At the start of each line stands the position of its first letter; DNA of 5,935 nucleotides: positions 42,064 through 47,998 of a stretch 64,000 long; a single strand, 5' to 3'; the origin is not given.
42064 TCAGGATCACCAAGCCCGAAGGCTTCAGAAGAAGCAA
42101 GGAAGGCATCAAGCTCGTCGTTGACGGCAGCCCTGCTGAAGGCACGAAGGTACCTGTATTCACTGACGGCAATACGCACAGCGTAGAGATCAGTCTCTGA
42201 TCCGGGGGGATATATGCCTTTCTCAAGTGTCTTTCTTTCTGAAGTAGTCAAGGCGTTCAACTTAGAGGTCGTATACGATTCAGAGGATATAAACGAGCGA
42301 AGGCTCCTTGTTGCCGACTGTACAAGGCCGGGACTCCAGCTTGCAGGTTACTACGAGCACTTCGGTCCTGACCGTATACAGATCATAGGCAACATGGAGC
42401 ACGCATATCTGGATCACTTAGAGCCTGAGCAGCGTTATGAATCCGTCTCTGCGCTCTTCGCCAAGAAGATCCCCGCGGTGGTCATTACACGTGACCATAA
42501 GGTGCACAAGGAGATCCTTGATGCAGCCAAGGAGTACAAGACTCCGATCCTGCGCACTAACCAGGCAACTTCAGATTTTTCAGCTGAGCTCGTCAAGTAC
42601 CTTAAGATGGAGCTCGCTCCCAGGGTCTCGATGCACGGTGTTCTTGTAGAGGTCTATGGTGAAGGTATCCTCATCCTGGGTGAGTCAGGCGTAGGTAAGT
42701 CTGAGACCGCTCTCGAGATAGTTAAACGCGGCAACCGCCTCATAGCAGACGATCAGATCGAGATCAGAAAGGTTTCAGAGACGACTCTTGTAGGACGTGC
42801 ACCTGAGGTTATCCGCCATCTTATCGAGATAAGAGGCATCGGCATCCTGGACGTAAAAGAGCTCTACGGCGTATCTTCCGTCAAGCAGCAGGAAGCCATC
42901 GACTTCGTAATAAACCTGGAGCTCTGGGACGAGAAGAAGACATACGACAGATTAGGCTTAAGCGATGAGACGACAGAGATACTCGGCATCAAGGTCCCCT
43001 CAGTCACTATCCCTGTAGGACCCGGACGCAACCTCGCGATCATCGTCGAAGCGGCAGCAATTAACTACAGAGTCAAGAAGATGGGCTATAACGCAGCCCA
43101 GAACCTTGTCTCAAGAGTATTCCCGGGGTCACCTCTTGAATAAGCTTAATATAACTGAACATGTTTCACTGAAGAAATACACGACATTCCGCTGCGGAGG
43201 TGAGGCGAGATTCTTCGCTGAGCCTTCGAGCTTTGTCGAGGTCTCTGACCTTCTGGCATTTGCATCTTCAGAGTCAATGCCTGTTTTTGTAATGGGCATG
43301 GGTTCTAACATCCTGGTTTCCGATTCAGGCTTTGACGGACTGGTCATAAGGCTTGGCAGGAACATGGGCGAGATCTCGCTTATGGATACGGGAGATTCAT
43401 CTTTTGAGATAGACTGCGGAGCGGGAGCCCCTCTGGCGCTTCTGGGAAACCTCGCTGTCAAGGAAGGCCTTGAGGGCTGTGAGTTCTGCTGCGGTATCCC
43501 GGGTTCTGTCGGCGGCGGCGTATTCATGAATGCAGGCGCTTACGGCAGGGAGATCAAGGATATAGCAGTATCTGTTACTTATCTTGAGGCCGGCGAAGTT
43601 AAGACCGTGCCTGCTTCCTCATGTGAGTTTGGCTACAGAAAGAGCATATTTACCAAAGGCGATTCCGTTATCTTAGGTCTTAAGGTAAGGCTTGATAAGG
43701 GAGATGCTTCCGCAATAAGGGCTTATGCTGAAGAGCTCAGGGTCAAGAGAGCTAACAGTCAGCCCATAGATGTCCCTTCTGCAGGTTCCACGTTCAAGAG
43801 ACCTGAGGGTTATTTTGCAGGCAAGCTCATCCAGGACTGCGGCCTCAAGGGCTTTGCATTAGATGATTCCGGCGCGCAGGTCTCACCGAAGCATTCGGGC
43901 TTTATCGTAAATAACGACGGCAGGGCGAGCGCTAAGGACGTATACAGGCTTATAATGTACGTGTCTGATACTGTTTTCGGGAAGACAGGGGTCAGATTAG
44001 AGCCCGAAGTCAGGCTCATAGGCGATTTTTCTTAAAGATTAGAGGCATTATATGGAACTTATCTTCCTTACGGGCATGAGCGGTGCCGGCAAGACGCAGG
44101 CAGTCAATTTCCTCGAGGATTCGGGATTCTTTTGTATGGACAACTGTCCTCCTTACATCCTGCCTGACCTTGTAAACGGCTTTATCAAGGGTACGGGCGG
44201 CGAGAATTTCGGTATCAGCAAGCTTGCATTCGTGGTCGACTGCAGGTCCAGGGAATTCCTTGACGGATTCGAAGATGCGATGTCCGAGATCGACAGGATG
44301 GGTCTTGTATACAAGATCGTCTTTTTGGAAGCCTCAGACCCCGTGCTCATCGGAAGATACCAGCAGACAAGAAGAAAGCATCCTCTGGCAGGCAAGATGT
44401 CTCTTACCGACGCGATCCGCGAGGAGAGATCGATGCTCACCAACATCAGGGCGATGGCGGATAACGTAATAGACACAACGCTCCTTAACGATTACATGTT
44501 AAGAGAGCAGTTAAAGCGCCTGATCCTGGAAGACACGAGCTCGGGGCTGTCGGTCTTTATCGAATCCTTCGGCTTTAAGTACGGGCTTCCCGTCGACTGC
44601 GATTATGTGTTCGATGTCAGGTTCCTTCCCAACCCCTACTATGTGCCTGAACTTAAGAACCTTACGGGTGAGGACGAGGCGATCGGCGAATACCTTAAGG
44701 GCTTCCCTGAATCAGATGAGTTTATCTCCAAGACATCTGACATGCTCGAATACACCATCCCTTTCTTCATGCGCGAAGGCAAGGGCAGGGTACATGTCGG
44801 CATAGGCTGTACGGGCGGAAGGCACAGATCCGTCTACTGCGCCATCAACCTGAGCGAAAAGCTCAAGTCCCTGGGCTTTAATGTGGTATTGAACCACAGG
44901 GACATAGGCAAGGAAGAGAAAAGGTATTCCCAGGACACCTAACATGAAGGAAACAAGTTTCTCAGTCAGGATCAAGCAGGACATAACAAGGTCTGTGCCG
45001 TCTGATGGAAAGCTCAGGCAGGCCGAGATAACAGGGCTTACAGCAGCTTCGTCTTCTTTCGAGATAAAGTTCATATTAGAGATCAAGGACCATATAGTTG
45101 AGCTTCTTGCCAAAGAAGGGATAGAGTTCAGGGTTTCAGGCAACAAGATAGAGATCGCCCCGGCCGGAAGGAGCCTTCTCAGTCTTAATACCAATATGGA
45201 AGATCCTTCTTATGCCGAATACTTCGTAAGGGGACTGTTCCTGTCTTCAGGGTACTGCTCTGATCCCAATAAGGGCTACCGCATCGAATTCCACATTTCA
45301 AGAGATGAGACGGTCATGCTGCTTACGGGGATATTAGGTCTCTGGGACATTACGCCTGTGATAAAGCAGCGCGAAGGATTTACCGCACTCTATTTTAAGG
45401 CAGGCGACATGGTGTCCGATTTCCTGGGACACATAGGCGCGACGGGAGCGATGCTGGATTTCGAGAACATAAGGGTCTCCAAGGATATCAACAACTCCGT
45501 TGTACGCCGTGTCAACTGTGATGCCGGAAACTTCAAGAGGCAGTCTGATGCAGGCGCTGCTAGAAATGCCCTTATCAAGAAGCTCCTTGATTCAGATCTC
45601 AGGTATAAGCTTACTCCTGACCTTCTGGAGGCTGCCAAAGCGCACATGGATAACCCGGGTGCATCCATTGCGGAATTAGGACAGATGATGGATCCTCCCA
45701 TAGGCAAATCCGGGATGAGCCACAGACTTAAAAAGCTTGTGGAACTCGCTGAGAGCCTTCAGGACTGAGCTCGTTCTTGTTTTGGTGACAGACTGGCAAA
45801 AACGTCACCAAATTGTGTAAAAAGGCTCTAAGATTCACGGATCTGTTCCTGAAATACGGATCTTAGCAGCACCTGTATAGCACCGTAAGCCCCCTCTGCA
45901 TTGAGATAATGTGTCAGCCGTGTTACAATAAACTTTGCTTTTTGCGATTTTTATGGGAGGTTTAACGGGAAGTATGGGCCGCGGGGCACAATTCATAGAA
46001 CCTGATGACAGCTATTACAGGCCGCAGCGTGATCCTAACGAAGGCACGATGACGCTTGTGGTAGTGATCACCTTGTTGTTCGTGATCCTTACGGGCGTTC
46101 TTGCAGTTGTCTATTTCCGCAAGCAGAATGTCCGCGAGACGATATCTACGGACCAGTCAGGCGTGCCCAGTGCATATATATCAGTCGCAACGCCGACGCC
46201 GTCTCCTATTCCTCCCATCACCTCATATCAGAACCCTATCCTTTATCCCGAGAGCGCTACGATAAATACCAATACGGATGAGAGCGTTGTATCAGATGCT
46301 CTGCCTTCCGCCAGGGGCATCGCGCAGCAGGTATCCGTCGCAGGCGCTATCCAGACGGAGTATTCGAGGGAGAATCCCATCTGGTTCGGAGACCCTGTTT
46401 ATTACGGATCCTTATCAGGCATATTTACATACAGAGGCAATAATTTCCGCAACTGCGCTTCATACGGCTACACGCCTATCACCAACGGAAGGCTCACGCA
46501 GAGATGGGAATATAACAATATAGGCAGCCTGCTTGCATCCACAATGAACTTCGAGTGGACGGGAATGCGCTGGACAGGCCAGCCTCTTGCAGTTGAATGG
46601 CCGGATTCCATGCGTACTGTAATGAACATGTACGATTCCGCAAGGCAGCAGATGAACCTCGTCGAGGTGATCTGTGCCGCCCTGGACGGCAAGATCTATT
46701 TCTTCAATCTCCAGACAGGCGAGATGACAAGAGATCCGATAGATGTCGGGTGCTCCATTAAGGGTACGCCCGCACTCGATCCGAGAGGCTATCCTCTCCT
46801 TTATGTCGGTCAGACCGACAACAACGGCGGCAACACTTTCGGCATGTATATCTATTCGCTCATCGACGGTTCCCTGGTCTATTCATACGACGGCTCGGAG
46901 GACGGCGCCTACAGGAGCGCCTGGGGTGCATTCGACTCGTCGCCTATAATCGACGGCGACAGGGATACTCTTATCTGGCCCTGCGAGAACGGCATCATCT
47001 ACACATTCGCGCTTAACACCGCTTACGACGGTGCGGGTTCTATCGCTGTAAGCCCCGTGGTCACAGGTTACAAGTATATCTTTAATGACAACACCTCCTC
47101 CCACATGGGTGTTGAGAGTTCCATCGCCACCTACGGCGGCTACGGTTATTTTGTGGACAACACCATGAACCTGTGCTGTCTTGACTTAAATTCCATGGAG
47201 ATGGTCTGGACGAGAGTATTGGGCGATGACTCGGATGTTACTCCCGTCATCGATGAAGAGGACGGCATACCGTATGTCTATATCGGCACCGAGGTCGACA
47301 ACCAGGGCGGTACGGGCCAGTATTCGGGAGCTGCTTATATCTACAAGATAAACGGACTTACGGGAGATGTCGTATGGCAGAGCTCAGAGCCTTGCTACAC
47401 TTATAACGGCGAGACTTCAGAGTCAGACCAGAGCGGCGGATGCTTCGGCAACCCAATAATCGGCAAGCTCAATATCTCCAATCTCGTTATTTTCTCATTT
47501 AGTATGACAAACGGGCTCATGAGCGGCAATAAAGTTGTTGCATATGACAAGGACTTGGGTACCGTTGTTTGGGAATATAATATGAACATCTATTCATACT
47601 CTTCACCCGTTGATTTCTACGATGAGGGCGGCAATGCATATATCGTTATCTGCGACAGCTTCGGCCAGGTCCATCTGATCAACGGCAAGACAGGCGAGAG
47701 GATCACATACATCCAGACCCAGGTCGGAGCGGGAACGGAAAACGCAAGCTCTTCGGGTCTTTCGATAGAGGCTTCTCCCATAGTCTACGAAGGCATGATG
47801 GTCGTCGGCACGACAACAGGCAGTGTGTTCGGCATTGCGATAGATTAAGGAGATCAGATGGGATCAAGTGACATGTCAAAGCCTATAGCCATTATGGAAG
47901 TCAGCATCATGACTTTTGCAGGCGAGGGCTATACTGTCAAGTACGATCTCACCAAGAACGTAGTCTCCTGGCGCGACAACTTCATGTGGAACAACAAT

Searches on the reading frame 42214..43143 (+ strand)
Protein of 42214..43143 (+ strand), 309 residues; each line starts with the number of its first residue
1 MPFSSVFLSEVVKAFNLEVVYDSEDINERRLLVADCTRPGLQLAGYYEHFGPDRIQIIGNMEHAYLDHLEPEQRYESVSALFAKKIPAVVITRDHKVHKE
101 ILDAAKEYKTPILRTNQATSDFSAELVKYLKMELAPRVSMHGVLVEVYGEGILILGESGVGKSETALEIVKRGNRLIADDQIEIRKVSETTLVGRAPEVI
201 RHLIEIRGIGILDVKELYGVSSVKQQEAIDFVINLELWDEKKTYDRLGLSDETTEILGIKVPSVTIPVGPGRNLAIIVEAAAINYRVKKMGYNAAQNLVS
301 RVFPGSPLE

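Call 32: search_protein_families(library=pfam, proteins=[window:42214-43143:+], max_evalue=1)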
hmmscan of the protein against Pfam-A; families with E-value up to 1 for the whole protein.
window:42214-43143:+ (309 aa): 7 families
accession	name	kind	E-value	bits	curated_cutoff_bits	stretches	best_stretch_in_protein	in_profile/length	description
PF07475.17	Hpr_kinase_C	-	2.5e-72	242.4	33.3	1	133-301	2-170/171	HPr Serine kinase C-terminal domain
PF02603.21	Hpr_kinase_N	-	1.6e-42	144.9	24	1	7-130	2-125/125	HPr Serine kinase N terminus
PF07085.17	DRTGG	-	3.1e-06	27.4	25.2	1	42-124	30-100/105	DRTGG domain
PF07905.16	PucR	-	0.003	18.3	33.5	1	70-118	55-104/118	Purine catabolism regulatory protein-like family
PF03193.22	RsgA_GTPase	-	0.018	15.3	30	1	139-208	96-159/174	RsgA GTPase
PF13555.12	AAA_29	-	0.086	13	27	1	139-163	11-36/61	P-loop containing region of AAA domain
PF13191.12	AAA_16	-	0.17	12.8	32.6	1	149-171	24-46/167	AAA ATPase domain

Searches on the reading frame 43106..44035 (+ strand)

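Call 32: search_protein_families(library=pfam, proteins=[window:43106-44035:+], max_evalue=1)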
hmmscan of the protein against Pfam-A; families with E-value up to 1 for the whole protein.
window:43106-44035:+ (309 aa): 2 families
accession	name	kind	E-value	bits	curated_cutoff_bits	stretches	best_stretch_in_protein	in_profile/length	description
PF02873.21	MurB_C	-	9.7e-32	109.5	27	1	204-305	2-99/99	UDP-N-acetylenolpyruvoylglucosamine reductase, C-terminal domain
PF01565.28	FAD_binding_4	-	1.1e-17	64.4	26.4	1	36-161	3-130/139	FAD binding domain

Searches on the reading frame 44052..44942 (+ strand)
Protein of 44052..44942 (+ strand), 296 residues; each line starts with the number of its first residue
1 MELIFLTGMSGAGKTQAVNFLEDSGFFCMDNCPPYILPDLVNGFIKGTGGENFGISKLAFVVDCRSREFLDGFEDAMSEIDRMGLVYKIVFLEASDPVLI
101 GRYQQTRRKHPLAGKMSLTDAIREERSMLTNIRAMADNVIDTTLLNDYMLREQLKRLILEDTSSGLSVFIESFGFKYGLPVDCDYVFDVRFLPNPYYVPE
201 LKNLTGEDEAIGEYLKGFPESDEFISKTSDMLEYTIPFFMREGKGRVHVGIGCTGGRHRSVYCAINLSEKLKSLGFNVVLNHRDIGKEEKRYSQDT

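Call 67: search_protein_families(library=pfam, proteins=[window:44052-44942:+], max_evalue=0.00001)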
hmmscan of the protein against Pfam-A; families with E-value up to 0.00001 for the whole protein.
window:44052-44942:+ (296 aa): 2 families
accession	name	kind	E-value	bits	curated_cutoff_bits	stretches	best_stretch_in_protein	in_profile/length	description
PF22740.1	PapZ_C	-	1.1e-44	152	27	1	167-285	2-120/121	RapZ C-terminal domain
PF03668.21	RapZ-like_N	-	6.9e-41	140.1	25.4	1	1-159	1-155/158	RapZ-like N-terminal domain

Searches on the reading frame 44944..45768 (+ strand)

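Call 67: search_protein_families(library=pfam, proteins=[window:44944-45768:+], max_evalue=0.00001)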
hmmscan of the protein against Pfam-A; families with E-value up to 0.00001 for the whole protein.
window:44944-45768:+ (274 aa): 2 families
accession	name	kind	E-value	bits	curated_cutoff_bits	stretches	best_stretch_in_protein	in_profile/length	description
PF02650.20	HTH_WhiA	-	1.3e-20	74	27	1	186-269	1-84/84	WhiA C-terminal HTH domain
PF14527.11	LAGLIDADG_WhiA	-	9.5e-20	71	23.2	1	93-183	3-93/93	WhiA LAGLIDADG-like domain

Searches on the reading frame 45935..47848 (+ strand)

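Call 67: search_protein_families(library=pfam, proteins=[window:45935-47848:+], max_evalue=0.00001)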
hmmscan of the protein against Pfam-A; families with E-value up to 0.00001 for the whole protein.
window:45935-47848:+ (637 aa): 2 families
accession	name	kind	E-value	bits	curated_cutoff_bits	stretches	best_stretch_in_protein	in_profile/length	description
PF13570.13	Beta-prop_ACSF4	-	3e-12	47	133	0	393-596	51-213/329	Beta-alanine-activating enzyme, beta-propeller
PF13360.13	PQQ_2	-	4.3e-06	27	27.6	0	532-635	3-89/233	Outer membrane protein assembly factor BamB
